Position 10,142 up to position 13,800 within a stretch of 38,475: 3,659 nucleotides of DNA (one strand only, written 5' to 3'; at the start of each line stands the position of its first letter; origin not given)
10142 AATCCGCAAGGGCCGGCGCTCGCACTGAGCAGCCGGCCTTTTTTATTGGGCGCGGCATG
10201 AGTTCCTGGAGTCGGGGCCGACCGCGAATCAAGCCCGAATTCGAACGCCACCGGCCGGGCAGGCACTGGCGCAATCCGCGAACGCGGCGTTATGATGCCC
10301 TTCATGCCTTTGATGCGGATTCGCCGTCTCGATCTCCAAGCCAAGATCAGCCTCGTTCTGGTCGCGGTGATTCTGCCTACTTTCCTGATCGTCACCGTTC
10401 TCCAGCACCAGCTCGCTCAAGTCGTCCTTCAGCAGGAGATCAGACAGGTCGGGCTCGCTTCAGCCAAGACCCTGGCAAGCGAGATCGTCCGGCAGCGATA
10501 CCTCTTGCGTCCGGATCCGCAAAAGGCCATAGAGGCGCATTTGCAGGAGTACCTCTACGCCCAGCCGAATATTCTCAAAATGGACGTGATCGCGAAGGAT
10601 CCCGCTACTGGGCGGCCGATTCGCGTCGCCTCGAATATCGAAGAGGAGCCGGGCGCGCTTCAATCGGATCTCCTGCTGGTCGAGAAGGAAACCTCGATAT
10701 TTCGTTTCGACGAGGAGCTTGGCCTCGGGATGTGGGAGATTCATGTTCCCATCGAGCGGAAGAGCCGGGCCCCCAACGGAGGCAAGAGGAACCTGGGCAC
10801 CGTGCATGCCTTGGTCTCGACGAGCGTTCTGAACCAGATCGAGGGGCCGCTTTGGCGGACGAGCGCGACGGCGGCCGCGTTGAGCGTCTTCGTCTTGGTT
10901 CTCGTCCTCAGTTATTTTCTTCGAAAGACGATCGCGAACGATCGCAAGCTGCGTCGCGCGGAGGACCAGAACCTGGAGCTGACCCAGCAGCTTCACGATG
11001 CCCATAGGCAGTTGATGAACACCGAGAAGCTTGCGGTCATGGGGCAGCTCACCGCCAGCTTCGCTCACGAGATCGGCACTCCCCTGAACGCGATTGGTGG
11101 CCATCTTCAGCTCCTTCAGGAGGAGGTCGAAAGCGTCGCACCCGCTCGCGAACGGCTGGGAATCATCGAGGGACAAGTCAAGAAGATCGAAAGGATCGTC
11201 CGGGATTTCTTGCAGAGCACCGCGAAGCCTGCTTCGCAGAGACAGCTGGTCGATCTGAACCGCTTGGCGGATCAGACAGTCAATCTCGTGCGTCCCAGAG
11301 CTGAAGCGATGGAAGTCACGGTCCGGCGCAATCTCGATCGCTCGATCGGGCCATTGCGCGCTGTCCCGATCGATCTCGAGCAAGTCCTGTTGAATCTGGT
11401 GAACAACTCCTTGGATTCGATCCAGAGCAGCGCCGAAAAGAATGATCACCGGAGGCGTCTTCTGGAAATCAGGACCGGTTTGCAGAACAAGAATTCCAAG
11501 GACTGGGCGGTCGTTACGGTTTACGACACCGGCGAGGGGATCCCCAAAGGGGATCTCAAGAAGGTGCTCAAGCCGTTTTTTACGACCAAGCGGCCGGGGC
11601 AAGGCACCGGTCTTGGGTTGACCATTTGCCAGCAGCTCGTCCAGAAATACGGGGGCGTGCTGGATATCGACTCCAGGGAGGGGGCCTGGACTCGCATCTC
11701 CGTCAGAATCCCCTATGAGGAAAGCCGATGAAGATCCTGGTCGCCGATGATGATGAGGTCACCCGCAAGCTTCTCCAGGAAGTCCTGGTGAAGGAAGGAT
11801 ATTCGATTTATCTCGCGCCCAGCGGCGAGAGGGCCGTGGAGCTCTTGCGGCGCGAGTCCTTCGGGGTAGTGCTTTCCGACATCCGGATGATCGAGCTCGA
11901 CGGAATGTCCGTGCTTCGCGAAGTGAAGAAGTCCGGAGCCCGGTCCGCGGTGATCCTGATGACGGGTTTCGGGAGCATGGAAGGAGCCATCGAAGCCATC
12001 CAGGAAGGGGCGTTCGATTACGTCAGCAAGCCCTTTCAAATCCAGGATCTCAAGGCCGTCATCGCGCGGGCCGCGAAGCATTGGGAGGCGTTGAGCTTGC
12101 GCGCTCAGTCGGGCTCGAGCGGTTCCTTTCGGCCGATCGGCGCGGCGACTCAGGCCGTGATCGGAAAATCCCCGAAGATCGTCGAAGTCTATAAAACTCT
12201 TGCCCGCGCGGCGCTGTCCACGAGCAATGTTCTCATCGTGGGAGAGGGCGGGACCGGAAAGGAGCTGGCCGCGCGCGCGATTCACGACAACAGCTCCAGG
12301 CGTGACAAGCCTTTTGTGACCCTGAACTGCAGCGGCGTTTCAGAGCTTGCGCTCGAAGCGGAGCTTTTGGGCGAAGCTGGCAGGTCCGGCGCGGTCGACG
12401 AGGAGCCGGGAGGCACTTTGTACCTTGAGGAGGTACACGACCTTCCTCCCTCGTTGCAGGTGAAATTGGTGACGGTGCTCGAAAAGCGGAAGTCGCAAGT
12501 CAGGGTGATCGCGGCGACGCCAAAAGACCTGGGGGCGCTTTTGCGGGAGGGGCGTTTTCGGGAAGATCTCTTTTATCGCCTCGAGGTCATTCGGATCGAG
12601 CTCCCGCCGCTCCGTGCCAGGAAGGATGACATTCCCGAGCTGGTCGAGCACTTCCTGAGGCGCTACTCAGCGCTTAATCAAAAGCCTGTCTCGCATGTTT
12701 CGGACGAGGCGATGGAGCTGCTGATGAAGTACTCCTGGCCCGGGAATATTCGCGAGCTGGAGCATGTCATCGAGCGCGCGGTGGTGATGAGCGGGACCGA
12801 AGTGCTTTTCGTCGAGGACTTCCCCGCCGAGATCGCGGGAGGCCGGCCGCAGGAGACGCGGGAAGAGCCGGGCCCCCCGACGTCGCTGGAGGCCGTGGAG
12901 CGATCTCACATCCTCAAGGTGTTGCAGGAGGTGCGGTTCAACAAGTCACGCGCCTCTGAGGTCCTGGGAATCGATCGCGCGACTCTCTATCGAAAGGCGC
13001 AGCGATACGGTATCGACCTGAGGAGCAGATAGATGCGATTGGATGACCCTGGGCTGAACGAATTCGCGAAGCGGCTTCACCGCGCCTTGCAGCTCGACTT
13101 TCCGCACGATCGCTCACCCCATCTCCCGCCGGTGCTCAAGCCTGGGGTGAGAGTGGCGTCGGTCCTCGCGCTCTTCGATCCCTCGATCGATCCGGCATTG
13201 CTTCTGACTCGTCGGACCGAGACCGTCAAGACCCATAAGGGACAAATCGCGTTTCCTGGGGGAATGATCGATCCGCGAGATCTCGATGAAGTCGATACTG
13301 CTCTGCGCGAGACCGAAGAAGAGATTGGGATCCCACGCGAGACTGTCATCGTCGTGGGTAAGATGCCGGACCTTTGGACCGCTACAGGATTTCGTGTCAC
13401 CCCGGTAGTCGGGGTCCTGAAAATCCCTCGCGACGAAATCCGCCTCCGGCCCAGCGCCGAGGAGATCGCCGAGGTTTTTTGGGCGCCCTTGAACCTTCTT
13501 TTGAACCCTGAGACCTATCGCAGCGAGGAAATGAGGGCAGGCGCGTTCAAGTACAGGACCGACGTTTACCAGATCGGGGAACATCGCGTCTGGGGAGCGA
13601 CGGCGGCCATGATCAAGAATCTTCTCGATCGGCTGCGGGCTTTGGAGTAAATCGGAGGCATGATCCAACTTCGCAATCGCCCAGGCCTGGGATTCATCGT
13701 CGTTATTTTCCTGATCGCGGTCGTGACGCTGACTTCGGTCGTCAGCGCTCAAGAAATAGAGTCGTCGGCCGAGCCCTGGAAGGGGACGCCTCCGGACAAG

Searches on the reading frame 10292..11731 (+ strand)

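Call 12: search_protein_families(library=pfam, proteins=[window:10292-11731:+], max_evalue=0.001)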
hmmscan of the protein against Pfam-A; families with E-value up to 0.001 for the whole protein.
window:10292-11731:+ (479 aa): 3 families
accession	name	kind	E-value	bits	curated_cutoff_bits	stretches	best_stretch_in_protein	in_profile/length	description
PF02518.31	HATPase_c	-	2.4e-23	83.1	26.4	1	359-476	3-110/111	Histidine kinase-, DNA gyrase B-, and HSP90-like ATPase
PF00512.31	HisKA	-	3.4e-11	43.5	26.9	1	250-308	2-59/66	His Kinase A (phospho-acceptor) domain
PF14501.12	HATPase_c_5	-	1.5e-06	28.5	22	1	360-466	4-95/102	GHKL domain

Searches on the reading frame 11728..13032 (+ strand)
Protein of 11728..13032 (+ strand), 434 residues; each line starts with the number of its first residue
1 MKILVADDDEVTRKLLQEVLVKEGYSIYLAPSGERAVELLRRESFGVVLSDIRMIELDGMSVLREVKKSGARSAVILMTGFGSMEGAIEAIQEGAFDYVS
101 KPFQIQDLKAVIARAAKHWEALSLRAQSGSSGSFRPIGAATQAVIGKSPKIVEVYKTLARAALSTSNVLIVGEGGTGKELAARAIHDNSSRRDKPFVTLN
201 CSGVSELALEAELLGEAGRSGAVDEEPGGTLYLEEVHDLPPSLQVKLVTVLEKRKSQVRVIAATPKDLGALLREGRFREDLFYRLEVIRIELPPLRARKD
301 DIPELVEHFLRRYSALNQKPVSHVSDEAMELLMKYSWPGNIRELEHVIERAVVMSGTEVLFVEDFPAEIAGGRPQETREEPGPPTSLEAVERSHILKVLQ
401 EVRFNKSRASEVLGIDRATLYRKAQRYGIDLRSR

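Call 12: search_protein_families(library=pfam, proteins=[window:11728-13032:+], max_evalue=0.001)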
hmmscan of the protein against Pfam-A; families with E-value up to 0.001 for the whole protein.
window:11728-13032:+ (434 aa): 8 families
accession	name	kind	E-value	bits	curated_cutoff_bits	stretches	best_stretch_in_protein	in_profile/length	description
PF00158.32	Sigma54_activat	-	3.6e-38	131.3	20.2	1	144-291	1-168/168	Sigma-54 interaction domain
PF25601.1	AAA_lid_14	-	2.2e-29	101.5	27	1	296-379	1-84/87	AAA+ ATPase lid domain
PF00072.30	Response_reg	-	2.3e-27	95.8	30.2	1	3-112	1-110/111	Response regulator receiver domain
PF14532.12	Sigma54_activ_2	-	3.5e-27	95.8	25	1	145-295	1-138/138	Sigma-54 interaction domain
PF02954.25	HTH_8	-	2.1e-12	47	22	1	386-427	1-42/42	Bacterial regulatory protein, Fis family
PF00004.35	AAA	-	2.3e-05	25.3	21.2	1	168-282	1-128/131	ATPase family associated with various cellular activities (AAA)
PF07728.20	AAA_5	-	0.00019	21.9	22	1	167-257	1-96/139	AAA domain (dynein-related subfamily)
PF20432.4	Xre-like-HTH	-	0.00085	20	25.8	0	388-426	8-47/63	Antitoxin Xre-like helix-turn-helix domain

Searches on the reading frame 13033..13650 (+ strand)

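Call 12: search_protein_families(library=pfam, proteins=[window:13033-13650:+], max_evalue=0.001)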
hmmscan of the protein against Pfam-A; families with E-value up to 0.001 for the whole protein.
window:13033-13650:+ (205 aa): 1 family
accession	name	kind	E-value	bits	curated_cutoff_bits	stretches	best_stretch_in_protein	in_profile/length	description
PF00293.34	NUDIX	-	1.9e-14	54.2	21.1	1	41-160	5-121/134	NUDIX domain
